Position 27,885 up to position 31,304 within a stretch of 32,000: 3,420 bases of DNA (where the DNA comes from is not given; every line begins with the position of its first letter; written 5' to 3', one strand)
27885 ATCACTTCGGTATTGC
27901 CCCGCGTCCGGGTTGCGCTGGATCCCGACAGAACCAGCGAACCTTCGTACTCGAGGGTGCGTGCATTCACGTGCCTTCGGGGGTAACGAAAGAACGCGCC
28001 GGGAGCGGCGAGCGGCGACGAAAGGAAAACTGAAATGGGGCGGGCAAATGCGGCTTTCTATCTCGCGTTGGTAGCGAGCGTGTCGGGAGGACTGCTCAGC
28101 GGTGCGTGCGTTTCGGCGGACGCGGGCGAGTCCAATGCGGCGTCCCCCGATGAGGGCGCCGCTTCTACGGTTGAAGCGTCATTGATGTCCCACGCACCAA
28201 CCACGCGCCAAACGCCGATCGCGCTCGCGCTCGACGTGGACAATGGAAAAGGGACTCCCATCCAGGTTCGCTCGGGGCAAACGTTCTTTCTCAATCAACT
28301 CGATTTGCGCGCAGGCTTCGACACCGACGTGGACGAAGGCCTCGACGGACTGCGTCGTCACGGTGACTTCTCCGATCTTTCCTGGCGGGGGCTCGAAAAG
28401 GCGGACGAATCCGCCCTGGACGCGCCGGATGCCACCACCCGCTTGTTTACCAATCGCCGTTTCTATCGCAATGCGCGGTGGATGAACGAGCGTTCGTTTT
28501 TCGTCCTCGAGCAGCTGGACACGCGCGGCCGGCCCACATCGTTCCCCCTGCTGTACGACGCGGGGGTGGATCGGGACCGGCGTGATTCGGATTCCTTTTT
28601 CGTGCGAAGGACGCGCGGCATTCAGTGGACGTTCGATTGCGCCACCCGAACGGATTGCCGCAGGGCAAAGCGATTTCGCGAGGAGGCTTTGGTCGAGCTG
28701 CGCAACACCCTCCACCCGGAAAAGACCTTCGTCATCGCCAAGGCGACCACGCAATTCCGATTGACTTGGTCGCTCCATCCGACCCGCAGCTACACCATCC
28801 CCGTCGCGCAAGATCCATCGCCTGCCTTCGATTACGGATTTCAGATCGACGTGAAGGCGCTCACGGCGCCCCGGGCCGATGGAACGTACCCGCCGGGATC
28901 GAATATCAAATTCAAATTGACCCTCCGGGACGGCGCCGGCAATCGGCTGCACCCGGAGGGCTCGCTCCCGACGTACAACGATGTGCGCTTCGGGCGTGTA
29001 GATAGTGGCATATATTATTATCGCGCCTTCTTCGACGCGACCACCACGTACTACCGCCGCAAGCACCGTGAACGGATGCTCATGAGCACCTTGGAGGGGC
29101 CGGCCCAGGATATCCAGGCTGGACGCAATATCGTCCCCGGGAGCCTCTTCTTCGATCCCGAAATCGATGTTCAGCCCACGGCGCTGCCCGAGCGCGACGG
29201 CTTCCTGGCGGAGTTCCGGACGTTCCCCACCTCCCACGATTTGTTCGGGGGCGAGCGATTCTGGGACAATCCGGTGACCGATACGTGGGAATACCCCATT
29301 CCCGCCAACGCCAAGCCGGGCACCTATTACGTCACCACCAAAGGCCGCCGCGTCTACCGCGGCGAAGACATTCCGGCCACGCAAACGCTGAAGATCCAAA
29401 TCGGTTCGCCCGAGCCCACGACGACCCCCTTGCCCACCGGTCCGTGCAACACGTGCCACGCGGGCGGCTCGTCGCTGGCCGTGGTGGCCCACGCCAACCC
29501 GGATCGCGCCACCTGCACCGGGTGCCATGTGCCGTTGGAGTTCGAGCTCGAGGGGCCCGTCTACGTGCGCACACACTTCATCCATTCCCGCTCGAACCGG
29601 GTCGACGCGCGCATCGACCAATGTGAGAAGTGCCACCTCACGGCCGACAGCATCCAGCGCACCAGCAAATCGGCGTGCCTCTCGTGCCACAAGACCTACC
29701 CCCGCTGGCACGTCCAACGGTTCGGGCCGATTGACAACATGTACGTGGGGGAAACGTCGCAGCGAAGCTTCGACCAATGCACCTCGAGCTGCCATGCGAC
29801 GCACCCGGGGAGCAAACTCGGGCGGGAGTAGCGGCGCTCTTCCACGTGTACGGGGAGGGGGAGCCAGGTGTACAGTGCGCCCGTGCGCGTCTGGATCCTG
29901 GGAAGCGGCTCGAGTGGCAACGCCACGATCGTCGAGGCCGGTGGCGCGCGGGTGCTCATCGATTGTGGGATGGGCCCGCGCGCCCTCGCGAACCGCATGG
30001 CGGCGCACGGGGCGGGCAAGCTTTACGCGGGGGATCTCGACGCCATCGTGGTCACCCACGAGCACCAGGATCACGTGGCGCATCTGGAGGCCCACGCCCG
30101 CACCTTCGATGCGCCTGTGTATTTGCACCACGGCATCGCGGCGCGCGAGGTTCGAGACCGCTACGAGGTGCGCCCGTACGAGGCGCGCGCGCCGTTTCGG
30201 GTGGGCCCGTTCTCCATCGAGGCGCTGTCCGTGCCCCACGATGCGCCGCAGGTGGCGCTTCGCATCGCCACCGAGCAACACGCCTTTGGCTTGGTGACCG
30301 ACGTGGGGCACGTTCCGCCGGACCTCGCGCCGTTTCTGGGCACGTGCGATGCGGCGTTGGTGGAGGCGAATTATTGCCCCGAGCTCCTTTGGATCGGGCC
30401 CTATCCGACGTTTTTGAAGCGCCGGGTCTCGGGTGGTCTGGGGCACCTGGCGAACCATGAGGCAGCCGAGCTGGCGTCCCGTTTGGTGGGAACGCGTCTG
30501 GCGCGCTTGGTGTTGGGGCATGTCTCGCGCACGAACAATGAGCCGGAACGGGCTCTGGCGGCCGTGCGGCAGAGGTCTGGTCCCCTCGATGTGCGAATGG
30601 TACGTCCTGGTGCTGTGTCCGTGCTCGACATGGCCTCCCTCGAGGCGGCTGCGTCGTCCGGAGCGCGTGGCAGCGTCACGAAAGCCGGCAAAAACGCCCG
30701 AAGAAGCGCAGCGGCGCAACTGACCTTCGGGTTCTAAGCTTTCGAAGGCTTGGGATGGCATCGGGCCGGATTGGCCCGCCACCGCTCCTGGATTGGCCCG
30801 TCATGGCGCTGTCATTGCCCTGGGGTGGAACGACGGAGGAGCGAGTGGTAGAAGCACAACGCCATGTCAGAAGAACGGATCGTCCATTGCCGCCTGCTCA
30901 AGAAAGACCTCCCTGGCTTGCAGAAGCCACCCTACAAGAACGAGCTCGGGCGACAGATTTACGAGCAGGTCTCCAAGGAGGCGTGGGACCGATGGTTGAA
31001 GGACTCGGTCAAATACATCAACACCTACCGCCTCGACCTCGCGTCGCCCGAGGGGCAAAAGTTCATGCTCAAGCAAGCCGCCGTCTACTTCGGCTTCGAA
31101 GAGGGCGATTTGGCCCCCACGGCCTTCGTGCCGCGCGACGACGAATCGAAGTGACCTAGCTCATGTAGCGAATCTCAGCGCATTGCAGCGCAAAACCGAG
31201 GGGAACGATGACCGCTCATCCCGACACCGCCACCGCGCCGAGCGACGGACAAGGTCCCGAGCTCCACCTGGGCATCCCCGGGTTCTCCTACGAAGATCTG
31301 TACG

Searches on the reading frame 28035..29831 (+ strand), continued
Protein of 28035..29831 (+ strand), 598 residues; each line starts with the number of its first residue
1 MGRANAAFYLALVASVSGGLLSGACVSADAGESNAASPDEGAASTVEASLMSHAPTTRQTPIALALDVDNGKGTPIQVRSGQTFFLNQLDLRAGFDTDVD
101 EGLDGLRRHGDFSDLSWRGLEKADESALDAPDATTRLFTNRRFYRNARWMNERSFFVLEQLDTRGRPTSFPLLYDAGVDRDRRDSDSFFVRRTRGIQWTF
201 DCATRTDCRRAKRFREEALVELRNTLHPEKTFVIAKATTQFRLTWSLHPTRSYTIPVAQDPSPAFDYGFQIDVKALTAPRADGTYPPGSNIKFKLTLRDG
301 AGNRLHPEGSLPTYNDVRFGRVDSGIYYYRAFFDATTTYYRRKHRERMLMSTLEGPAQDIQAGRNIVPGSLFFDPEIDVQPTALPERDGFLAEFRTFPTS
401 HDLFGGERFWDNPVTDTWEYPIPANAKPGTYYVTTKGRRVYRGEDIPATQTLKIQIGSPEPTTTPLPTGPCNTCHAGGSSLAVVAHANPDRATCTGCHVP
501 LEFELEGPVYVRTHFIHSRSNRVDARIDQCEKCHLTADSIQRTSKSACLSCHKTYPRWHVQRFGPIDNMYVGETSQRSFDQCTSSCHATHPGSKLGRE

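Call 113: search_protein_families(library=pfam, proteins=[L127:7209-8978:+, L127:8975-10105:+, L131:2000-3760:+, L120:6594-7270:+], max_evalue=0.001)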
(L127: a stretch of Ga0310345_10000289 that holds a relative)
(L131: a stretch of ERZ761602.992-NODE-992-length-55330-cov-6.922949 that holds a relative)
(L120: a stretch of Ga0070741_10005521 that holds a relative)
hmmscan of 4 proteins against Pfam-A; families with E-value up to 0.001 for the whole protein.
L127:7209-8978:+ (589 aa): 2 families
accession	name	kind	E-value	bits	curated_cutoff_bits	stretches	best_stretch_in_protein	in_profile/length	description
PF11991.13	Trp_DMAT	-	4.1e-15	56.4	25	1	45-300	51-348/357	Tryptophan dimethylallyltransferase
PF14518.11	Haem_oxygenas_2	-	6.8e-14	52.5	28.9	1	410-572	10-173/177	Iron-containing redox enzyme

L127:8975-10105:+ (376 aa): 3 families
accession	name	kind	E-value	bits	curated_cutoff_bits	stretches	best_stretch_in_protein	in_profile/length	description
PF00266.25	Aminotran_5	-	3.3e-32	112.3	21.5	1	35-347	22-338/371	Aminotransferase class-V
PF22580.2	KYNU_C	-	1.2e-14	54.5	27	1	285-370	1-90/90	Kynureninase C-terminal domain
PF01053.26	Cys_Met_Meta_PP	-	0.00016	20.8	27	1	76-216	71-208/381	Cys/Met metabolism PLP-dependent enzyme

L131:2000-3760:+ (587 aa): 0 families

L120:6594-7270:+ (225 aa): 1 family
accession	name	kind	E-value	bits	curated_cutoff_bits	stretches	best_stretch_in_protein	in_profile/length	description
PF14518.11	Haem_oxygenas_2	-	2.4e-14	54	28.9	1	42-213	10-176/177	Iron-containing redox enzyme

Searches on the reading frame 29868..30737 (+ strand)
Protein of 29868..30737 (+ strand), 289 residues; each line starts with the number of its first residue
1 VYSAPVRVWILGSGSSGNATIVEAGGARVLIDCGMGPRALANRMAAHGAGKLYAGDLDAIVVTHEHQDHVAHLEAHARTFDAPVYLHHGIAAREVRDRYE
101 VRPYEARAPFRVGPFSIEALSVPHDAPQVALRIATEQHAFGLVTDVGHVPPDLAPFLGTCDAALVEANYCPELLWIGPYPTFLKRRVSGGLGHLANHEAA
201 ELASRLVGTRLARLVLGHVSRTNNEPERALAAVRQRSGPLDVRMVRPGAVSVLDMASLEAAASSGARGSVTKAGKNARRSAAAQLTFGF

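Call 37: search_protein_families(library=pfam, proteins=[window:29868-30737:+], max_evalue=0.001)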
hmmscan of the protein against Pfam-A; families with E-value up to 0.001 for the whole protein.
window:29868-30737:+ (289 aa): 3 families
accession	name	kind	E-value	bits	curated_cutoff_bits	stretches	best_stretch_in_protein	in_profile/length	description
PF12706.13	Lactamase_B_2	-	2.1e-19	70.4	27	1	28-210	2-194/200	Beta-lactamase superfamily domain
PF00753.33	Lactamase_B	-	8.7e-13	49.1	22.7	1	15-133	4-111/196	Metallo-beta-lactamase superfamily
PF23023.1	Anti-Pycsar_Apyc1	-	0.00038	20.5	50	1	18-77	21-74/250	Anti-Pycsar protein Apyc1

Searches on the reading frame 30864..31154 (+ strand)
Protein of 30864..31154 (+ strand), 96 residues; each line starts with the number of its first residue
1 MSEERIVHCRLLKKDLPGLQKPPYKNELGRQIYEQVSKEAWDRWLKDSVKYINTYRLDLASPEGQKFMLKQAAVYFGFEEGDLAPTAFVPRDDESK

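Call 37: search_protein_families(library=pfam, proteins=[window:30864-31154:+], max_evalue=0.001)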
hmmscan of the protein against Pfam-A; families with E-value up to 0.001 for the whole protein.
window:30864-31154:+ (96 aa): 1 family
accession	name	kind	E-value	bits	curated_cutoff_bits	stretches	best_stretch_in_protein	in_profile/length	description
PF04362.19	Iron_traffic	-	2.7e-24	85.2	27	1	5-90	3-87/88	Bacterial Fe(2+) trafficking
